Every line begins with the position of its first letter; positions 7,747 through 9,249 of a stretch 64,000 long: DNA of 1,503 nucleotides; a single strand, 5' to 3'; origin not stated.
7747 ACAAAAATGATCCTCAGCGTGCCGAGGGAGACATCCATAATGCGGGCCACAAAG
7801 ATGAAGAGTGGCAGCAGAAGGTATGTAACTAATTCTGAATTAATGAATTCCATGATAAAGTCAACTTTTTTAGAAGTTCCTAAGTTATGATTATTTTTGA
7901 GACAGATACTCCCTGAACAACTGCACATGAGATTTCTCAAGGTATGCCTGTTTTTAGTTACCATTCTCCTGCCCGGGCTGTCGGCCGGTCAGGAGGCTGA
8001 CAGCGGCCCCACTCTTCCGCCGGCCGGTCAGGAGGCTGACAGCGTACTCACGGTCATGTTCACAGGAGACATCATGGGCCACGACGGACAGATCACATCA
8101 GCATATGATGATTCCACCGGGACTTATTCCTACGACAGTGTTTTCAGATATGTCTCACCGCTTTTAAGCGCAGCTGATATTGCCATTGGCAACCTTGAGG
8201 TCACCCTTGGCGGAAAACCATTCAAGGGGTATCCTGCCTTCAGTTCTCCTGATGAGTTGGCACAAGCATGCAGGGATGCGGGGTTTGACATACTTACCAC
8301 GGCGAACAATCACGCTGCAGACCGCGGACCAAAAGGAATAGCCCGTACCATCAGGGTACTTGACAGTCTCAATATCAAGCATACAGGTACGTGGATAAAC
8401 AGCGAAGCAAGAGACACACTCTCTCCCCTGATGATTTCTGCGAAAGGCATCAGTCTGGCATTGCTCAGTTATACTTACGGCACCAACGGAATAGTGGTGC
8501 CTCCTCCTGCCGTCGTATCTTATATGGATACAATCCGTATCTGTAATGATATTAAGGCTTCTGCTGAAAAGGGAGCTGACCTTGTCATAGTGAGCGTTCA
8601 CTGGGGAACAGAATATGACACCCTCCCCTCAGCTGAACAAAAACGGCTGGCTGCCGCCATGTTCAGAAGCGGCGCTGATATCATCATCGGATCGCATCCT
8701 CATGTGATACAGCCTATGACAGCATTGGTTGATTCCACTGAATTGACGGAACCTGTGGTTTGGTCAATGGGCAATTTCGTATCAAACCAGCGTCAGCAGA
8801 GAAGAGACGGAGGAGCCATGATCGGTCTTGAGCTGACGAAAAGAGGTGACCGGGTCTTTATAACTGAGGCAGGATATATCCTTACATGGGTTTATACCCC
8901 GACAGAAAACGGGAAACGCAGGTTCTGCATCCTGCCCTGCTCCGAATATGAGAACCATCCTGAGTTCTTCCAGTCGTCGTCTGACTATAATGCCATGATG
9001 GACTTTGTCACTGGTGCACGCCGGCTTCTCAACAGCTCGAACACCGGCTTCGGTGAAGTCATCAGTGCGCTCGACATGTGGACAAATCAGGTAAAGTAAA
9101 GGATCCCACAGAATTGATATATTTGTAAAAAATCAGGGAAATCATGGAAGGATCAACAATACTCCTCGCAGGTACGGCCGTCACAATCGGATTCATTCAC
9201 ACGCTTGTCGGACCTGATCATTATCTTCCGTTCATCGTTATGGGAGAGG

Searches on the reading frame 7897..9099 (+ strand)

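Call 78: search_protein_families(library=pfam, proteins=[window:7897-9099:+], max_evalue=0.00001)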
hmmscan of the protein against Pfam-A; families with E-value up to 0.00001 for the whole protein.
window:7897-9099:+ (400 aa): 1 family
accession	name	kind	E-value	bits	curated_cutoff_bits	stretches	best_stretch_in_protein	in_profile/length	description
PF09587.15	PGA_cap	-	1.2e-67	228.6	27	1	52-298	1-255/255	Bacterial capsule synthesis protein PGA_cap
